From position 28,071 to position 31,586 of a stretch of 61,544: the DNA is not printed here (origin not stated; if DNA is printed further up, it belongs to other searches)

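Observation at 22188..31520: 3110-aa Sec-signal giant protein assembled from unrelated enzyme-like, HEAT-like and winged-helix-like modules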

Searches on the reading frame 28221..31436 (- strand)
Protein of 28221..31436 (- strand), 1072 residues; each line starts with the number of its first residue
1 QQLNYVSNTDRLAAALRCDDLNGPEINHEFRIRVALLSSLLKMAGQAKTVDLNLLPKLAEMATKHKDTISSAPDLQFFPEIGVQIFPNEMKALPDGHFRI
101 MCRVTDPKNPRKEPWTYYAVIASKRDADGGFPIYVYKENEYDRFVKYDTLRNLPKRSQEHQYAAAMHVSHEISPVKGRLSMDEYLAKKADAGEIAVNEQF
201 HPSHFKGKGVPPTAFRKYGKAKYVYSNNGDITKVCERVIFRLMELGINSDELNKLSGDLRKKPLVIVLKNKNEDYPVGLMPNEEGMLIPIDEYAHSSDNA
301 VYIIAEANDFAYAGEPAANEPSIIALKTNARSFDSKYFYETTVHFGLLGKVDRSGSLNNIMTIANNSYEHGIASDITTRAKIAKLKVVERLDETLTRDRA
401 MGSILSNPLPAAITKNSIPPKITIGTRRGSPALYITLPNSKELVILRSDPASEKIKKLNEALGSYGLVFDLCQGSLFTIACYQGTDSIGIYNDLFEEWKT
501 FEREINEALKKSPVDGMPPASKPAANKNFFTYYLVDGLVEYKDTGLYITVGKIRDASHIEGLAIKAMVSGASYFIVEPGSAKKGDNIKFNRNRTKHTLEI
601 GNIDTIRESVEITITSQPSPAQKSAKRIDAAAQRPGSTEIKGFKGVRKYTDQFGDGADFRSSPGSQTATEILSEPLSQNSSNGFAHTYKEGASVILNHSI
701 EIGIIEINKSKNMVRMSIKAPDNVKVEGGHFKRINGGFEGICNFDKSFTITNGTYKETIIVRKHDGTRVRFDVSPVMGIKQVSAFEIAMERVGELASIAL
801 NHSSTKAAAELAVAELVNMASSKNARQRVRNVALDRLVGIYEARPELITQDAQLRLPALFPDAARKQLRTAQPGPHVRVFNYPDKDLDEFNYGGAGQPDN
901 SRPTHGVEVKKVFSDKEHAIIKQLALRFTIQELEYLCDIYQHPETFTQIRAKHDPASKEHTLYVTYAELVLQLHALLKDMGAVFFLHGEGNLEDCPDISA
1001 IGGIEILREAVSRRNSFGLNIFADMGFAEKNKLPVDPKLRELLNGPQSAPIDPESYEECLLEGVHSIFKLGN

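Call 24: search_protein_representatives(protein=window:28221-31436:-)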
Query: 1072 residues. Proteins with E-value up to 0.001 (for the whole library): 47; up to 1e-10: 16; up to 1e-30: 3. The best 47 are listed.
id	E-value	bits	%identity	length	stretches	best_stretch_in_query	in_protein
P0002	4.7e-82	293.0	49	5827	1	22-404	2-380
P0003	9.6e-40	152.9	37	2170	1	31-403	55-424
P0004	1.2e-33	132.7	34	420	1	9-311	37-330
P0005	2.2e-26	108.6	34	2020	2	92-414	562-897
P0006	1.6e-25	105.8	30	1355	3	95-410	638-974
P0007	1.7e-22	95.8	31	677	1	13-404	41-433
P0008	8.7e-22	93.5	30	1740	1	12-370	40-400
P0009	6.8e-14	67.3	31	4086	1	9-404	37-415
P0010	2.1e-13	65.7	39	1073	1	9-172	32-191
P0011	3.0e-13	65.2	28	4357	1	6-404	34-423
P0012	7.0e-13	64.0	32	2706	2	910-1015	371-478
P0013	2.3e-12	62.3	29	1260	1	88-404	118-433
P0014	5.2e-12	61.1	36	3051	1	1-144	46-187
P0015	5.8e-12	60.9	37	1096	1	2-144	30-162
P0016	8.4e-11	57.1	32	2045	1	24-172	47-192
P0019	2.3e-09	52.3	28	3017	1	3-390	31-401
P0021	5.2e-09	51.2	32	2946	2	29-171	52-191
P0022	2.9e-08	48.7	31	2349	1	9-321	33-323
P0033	2.6e-06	42.2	38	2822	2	8-151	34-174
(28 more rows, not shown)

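Call 56: find_encoding_contigs(protein=P0003, flank=10000, max_places=3)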
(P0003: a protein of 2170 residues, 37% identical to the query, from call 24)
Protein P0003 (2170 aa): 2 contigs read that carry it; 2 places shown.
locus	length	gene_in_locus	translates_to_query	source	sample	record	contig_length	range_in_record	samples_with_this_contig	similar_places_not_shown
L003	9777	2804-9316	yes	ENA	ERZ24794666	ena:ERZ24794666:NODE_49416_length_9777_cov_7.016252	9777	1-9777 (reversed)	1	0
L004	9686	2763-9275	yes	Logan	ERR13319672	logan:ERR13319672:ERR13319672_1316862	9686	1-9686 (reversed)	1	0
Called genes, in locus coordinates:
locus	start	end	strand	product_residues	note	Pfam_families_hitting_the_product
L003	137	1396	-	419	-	PF13472:Lipase_GDSL_2 (faint), PF16822:ALGX (faint)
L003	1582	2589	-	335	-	PF13551:HTH_29 (faint), PF13565:HTH_32 (weak), PF00665:rve, PF13683:rve_3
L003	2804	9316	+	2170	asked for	PF05222:AlaDh_PNT_N, PF01262:AlaDh_PNT_C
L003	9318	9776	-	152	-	?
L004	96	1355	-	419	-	PF13472:Lipase_GDSL_2 (faint), PF16822:ALGX (faint)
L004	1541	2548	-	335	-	PF13551:HTH_29 (faint), PF13565:HTH_32 (weak), PF00665:rve, PF13683:rve_3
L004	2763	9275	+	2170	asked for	PF05222:AlaDh_PNT_N, PF01262:AlaDh_PNT_C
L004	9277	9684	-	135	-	?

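Call 57: find_encoding_contigs(protein=P0002, flank=10000, max_places=3)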
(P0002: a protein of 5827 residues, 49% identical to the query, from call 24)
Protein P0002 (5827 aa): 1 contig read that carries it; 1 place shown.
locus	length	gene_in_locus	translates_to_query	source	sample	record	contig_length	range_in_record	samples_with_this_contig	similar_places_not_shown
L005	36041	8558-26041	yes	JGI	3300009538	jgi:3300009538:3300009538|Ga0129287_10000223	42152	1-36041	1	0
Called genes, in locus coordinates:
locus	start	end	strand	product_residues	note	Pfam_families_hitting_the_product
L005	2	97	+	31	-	?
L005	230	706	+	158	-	PF02542:YgbB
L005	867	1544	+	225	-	PF25087:GMPPB_C (faint), PF00132:Hexapep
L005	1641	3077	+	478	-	PF00133:tRNA-synt_1 (faint), PF01406:tRNA-synt_1e, PF09334:tRNA-synt_1g (faint), PF09190:DALR_2, PF23493:CysS_C (weak)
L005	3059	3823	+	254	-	PF02223:Thymidylate_kin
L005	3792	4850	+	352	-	PF13177:DNA_pol3_delta2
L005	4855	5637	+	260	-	PF04468:PSP1, PF28472:PSP1_3rd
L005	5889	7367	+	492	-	PF00133:tRNA-synt_1 (weak), PF01406:tRNA-synt_1e (faint), PF09334:tRNA-synt_1g, PF00133:tRNA-synt_1, PF19303:Anticodon_3, PF08264:Anticodon_1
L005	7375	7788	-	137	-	-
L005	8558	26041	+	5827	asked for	PF02812:ELFV_dehydrog_N, PF00208:ELFV_dehydrog, PF00459:Inositol_P, PF01116:F_bP_aldolase (weak), PF00349:Hexokinase_1, PF03727:Hexokinase_2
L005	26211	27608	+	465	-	PF01026:TatD_DNase, PF04055:Radical_SAM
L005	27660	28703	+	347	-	PF02517:Rce1-like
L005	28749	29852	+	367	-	PF04015:DUF362, PF00037:Fer4 (faint)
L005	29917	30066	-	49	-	-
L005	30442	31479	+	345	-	PF01008:IF-2B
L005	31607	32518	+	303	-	PF00586:AIRS, PF02769:AIRS_C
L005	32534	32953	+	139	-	PF02367:TsaE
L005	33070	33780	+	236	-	PF00814:TsaD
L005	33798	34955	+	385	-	PF01168:Ala_racemase_N, PF00842:Ala_racemase_C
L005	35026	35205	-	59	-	-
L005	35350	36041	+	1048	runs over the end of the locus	-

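Call 58: find_encoding_contigs(protein=P0011, flank=10000, max_places=3)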
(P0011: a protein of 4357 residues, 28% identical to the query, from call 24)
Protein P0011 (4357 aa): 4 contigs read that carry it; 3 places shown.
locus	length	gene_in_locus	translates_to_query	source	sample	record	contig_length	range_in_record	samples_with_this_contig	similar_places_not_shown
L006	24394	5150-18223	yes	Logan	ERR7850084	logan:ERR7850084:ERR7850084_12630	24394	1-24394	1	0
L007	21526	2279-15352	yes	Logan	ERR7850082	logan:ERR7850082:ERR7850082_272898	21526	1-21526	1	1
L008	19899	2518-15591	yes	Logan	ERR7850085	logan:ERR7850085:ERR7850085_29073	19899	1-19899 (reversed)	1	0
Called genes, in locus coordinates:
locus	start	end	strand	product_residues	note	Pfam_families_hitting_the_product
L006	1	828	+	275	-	?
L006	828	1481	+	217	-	PF02223:Thymidylate_kin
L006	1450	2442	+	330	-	PF13177:DNA_pol3_delta2, PF00004:AAA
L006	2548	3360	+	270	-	PF04468:PSP1, PF28472:PSP1_3rd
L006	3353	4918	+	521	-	PF00133:tRNA-synt_1, PF01406:tRNA-synt_1e (faint), PF01921:tRNA-synt_1f (faint), PF09334:tRNA-synt_1g, PF08264:Anticodon_1 (faint), PF09334:tRNA-synt_1g, PF00133:tRNA-synt_1, PF19303:Anticodon_3 (weak)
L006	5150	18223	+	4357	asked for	PF01263:Aldose_epim, PF00288:GHMP_kinases_N, PF00480:ROK (weak)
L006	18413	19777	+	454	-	PF01026:TatD_DNase, PF04055:Radical_SAM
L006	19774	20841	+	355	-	PF02517:Rce1-like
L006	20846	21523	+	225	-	PF01509:TruB_N, PF16198:TruB_C_2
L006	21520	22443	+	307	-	PF06574:FAD_syn, PF01467:CTP_transf_like (weak), PF01687:Flavokinase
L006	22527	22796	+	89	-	PF00312:Ribosomal_S15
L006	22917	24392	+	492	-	?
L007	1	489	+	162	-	?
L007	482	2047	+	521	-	PF00133:tRNA-synt_1, PF01406:tRNA-synt_1e (faint), PF01921:tRNA-synt_1f (faint), PF09334:tRNA-synt_1g, PF08264:Anticodon_1 (faint), PF09334:tRNA-synt_1g, PF00133:tRNA-synt_1, PF19303:Anticodon_3 (weak)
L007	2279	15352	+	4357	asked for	PF01263:Aldose_epim, PF00288:GHMP_kinases_N, PF00480:ROK (weak)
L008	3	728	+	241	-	?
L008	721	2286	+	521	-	PF00133:tRNA-synt_1, PF01406:tRNA-synt_1e (faint), PF01921:tRNA-synt_1f (faint), PF09334:tRNA-synt_1g, PF08264:Anticodon_1 (faint), PF09334:tRNA-synt_1g, PF00133:tRNA-synt_1, PF19303:Anticodon_3 (weak)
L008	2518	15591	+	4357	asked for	PF01263:Aldose_epim, PF00288:GHMP_kinases_N, PF00480:ROK (weak)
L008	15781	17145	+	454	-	PF01026:TatD_DNase, PF04055:Radical_SAM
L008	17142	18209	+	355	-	PF02517:Rce1-like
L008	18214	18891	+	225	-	PF01509:TruB_N, PF16198:TruB_C_2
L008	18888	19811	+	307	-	PF06574:FAD_syn, PF01467:CTP_transf_like (weak), PF01687:Flavokinase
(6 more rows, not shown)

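Call 66: find_encoding_contigs(protein=P0014, flank=10000, max_places=2)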
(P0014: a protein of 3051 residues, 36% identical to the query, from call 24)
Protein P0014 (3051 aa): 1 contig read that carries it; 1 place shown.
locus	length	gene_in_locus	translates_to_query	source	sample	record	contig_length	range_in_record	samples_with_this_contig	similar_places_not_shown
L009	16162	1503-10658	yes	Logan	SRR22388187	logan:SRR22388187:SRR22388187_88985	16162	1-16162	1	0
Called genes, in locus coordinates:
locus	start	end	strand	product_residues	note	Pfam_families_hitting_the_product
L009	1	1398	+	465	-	?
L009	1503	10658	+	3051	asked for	PF25601:AAA_lid_14 (faint), PF00158:Sigma54_activat, PF07728:AAA_5 (weak)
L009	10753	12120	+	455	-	PF01026:TatD_DNase, PF04055:Radical_SAM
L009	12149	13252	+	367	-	PF04015:DUF362, PF00037:Fer4 (faint), PF12837:Fer4_6 (faint)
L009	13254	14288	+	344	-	PF01008:IF-2B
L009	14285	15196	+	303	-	PF00586:AIRS, PF02769:AIRS_C (weak)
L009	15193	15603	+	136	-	PF02367:TsaE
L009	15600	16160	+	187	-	?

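Call 67: find_encoding_contigs(protein=P0021, flank=10000, max_places=2)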
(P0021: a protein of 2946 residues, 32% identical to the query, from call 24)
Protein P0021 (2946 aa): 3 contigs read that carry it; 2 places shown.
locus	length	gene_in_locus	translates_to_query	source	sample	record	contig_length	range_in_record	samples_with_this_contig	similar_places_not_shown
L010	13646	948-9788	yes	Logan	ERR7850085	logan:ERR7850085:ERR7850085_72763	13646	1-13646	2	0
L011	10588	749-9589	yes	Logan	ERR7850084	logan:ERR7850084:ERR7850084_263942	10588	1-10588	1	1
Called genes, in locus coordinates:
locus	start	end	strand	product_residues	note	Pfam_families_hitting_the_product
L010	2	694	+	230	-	?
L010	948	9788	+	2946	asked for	PF05222:AlaDh_PNT_N, PF01262:AlaDh_PNT_C, PF00349:Hexokinase_1, PF03727:Hexokinase_2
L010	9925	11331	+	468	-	PF01026:TatD_DNase, PF04909:Amidohydro_2 (faint), PF04055:Radical_SAM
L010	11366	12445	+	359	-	PF02517:Rce1-like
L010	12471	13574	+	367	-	PF04015:DUF362, PF00037:Fer4 (faint)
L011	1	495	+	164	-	?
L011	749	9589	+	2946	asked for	PF05222:AlaDh_PNT_N, PF01262:AlaDh_PNT_C, PF00349:Hexokinase_1, PF03727:Hexokinase_2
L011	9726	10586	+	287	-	?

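Call 68: list_cluster_members(proteins=[P0002, P0003, P0005, P0008, P0009, P0014, P0016, P0019, P0022, P0033])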
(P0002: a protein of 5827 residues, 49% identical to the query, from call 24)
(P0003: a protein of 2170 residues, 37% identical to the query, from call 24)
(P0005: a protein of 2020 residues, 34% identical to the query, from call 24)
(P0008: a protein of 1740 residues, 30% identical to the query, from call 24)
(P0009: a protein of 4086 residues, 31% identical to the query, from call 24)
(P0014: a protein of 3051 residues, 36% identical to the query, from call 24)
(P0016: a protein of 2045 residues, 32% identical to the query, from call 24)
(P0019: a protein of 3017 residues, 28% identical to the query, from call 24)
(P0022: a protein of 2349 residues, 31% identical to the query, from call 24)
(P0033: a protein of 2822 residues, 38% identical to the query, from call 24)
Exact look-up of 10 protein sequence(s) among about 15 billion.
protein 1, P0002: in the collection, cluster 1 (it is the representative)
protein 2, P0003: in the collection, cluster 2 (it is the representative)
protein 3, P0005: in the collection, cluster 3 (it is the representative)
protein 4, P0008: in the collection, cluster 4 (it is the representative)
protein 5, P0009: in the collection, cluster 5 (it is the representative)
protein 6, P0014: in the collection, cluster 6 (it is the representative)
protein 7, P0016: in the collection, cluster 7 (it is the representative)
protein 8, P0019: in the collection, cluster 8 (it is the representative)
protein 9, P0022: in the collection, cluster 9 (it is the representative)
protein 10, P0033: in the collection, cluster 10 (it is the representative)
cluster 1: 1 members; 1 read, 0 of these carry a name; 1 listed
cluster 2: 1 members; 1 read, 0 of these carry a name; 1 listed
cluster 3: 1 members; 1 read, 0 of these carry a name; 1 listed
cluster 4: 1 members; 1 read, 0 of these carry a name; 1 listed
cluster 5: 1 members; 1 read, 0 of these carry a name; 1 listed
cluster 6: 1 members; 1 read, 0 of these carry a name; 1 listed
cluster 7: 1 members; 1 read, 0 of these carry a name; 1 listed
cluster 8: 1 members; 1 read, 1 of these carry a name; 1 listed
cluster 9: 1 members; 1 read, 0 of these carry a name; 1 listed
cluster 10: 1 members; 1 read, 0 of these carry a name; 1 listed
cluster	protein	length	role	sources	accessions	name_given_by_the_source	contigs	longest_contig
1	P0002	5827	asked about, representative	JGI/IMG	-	-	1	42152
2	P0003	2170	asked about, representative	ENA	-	-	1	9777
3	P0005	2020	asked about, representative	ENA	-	-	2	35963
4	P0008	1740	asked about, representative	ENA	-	-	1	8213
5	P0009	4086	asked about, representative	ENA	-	-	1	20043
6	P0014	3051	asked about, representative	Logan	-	-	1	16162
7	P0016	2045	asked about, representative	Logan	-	-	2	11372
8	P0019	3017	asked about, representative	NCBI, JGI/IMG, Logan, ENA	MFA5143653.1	MAG: ROK family protein [Candidatus Omnitrophota bacterium]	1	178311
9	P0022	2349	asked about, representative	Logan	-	-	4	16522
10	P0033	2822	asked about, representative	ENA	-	-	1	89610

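Call 69: find_encoding_contigs(protein=P0019, flank=10000, max_places=1)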
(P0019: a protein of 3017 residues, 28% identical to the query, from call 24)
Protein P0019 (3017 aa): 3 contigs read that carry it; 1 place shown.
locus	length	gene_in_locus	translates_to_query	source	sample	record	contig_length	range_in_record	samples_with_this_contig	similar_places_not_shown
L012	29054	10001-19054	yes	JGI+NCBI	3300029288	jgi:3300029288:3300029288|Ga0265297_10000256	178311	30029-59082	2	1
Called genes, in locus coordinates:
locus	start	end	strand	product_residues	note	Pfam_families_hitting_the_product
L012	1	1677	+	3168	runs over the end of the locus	PF06560:GPI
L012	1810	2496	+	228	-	PF00672:HAMP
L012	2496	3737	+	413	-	PF10091:Glycoamylase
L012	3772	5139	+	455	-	-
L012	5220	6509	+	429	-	PF01547:SBP_bac_1, PF13416:SBP_bac_8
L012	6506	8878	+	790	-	PF06165:GH94_b-supersand, PF17167:Glyco_hydro_94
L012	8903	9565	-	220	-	PF01797:Y1_Tnp (weak)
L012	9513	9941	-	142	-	-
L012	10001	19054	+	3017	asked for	PF00480:ROK (weak), PF05222:AlaDh_PNT_N, PF00670:AdoHcyase_NAD (faint), PF01262:AlaDh_PNT_C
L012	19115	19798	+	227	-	PF00072:Response_reg, PF00486:Trans_reg_C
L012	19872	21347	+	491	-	PF00672:HAMP, PF00512:HisKA, PF02518:HATPase_c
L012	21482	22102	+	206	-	PF03425:CBM_11 (weak)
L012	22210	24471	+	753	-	PF10091:Glycoamylase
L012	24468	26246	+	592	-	PF13174:TPR_6 (faint)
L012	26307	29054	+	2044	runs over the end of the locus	PF06165:GH94_b-supersand, PF17167:Glyco_hydro_94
